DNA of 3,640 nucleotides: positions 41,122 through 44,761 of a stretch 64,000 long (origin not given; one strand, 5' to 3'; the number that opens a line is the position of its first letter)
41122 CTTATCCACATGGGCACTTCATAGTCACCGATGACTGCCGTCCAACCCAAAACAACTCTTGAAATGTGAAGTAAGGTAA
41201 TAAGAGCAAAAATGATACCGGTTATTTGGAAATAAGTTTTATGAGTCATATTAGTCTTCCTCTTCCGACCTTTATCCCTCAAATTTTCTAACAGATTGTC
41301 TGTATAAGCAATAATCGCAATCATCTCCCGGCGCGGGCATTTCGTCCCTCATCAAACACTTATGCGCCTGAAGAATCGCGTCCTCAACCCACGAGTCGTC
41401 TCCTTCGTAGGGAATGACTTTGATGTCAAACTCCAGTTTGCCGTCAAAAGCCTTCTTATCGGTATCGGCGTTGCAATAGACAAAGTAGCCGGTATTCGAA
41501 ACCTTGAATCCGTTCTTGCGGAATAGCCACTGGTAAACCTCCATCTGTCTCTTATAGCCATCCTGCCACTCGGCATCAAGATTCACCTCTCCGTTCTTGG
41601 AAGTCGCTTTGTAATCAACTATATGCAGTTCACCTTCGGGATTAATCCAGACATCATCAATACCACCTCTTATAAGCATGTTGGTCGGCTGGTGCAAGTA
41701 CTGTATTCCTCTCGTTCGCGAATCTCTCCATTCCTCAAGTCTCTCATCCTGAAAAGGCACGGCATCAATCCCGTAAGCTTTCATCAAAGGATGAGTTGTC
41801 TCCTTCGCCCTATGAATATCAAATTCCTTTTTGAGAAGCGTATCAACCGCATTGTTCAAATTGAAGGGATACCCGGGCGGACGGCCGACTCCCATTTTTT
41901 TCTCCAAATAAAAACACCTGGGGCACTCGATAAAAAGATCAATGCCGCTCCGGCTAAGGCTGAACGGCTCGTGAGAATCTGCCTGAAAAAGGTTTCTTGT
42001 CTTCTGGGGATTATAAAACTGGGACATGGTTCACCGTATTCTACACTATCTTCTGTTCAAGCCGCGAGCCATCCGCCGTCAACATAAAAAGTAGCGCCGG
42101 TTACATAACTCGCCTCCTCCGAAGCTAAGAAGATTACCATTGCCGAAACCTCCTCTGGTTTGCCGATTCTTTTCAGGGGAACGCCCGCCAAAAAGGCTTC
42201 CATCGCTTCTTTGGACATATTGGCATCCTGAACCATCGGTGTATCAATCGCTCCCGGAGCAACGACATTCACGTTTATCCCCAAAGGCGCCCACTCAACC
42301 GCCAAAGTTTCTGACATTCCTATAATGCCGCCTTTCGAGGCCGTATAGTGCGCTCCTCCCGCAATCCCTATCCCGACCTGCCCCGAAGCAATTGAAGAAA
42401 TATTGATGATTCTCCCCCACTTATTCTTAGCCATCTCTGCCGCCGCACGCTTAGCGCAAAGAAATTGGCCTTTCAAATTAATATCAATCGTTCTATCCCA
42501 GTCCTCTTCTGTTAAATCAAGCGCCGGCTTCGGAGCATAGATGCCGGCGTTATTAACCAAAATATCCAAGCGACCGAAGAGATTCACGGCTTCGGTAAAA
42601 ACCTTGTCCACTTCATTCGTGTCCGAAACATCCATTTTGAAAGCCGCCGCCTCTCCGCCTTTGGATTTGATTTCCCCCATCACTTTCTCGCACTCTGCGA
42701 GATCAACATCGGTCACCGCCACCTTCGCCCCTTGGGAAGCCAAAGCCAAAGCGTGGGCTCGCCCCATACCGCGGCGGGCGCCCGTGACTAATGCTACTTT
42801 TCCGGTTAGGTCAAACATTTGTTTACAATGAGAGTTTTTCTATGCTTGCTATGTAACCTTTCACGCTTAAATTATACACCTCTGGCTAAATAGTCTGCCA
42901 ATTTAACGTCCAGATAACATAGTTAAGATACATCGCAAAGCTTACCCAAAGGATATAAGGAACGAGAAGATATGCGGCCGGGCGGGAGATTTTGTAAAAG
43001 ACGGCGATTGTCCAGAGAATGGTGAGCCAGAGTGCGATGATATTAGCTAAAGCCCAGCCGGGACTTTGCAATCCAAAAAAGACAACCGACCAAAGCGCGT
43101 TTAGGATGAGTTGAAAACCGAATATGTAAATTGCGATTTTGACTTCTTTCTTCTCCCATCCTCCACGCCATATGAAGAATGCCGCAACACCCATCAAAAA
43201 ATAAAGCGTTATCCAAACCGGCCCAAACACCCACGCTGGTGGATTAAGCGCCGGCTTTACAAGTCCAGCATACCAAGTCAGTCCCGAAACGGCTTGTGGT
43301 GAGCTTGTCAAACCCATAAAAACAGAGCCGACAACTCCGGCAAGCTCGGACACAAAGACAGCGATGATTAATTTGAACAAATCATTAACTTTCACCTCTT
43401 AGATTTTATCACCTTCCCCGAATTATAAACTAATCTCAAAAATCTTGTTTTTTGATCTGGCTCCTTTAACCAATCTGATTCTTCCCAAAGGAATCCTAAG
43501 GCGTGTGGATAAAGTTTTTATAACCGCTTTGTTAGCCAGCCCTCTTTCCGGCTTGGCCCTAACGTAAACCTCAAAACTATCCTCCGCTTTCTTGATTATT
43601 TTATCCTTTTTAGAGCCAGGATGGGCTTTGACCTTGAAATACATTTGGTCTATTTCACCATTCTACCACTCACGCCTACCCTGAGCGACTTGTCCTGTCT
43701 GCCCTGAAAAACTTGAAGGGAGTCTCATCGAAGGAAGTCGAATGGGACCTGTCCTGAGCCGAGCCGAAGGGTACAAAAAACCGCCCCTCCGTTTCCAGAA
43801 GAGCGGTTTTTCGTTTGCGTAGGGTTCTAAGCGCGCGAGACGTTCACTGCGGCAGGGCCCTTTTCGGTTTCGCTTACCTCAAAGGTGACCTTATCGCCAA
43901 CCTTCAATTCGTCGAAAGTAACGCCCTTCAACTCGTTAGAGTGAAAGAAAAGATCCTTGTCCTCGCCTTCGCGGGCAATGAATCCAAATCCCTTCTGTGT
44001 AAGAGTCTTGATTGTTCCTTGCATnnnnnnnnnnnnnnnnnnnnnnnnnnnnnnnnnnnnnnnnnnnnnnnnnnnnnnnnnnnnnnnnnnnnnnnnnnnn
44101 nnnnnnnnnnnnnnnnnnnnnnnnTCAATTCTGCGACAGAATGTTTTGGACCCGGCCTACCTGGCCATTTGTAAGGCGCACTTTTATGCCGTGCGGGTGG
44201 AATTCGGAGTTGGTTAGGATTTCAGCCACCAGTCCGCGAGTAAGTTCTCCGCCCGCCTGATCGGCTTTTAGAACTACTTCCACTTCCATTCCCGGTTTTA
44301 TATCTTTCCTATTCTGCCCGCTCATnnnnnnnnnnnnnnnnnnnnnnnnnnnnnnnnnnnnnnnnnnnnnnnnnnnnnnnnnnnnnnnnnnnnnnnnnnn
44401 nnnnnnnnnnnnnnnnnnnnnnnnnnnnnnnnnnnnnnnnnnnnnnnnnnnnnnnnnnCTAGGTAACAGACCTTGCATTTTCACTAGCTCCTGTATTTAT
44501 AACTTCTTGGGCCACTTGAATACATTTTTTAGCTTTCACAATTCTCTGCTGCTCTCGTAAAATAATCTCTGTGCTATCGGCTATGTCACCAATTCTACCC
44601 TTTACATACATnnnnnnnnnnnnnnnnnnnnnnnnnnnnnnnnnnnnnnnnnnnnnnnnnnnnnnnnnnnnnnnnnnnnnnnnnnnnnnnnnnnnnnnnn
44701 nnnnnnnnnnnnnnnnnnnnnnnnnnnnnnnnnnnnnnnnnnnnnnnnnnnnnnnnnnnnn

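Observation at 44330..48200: Low-GC island: DNA methyltransferase, a coupled putative restriction enzyme, and two unknown proteins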

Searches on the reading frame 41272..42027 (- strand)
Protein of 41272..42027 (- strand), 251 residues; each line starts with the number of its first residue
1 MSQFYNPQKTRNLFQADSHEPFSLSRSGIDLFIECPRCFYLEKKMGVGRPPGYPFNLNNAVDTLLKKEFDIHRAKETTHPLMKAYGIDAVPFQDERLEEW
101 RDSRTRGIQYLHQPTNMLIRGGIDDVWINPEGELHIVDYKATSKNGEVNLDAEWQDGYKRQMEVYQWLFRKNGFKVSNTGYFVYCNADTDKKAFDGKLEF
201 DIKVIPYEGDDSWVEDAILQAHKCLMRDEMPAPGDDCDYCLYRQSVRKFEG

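Call 111: search_protein_families(library=pfam, proteins=[window:41272-42027:-], max_evalue=0.001)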
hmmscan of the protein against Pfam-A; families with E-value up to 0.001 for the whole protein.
window:41272-42027:- (251 aa): 1 family
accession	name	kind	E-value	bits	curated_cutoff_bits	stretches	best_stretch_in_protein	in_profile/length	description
PF12705.13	PDDEXK_1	-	1.1e-14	55.4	22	1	96-244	120-244/247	PD-(D/E)XK nuclease superfamily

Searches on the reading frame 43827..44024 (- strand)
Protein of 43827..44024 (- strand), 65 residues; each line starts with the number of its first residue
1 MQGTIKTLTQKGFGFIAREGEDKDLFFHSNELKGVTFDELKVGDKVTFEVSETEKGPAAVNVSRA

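Call 3: search_protein_families(library=pfam, proteins=[window:43827-44024:-], max_evalue=0.1)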
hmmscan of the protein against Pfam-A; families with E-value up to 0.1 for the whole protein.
window:43827-44024:- (65 aa): 7 families
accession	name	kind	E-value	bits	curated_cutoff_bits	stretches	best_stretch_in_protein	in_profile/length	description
PF00313.28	CSD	-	6.3e-22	77.7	27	1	1-64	1-65/66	'Cold-shock' DNA-binding domain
PF08206.17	OB_RNB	-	1.2e-05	25.4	24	1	9-55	6-47/58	Ribonuclease B OB domain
PF12969.12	DUF3857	-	0.0014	19.1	24.6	1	2-57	49-104/170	Domain of Unknown Function with PDB structure (DUF3857)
PF11604.15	CusF_Ec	-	0.0047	17.2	27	1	35-57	43-65/72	Copper binding periplasmic protein CusF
PF00575.29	S1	-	0.013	16.4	22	1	2-63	9-72/74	S1 RNA binding domain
PF14444.12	S1-like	-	0.048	14.1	25.2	1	7-59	9-53/58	S1-like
PF22707.2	S1CSD-TOTE-2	-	0.099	13.1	27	0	2-29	4-24/60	S1/CSD-like domain 2 of the TOTE conflict systems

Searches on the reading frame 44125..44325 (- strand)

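Call 3: search_protein_families(library=pfam, proteins=[window:44125-44325:-], max_evalue=0.1)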
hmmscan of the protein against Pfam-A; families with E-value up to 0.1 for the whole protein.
window:44125-44325:- (66 aa): 1 family
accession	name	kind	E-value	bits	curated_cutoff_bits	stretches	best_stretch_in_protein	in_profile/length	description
PF09962.14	DUF2196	-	1e-31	109.1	25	1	3-62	2-61/61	Uncharacterized conserved protein (DUF2196)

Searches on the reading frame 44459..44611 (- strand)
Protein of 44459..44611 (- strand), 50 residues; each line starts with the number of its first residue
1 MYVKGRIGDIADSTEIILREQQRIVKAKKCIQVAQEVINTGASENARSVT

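Call 3: search_protein_families(library=pfam, proteins=[window:44459-44611:-], max_evalue=0.1)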
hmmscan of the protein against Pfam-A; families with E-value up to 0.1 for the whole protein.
window:44459-44611:- (50 aa): 0 families

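Call 103: search_protein_families(library=pfam, proteins=[window:44459-44611:-], max_evalue=0.01)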
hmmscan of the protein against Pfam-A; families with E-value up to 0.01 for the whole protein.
window:44459-44611:- (50 aa): 0 families
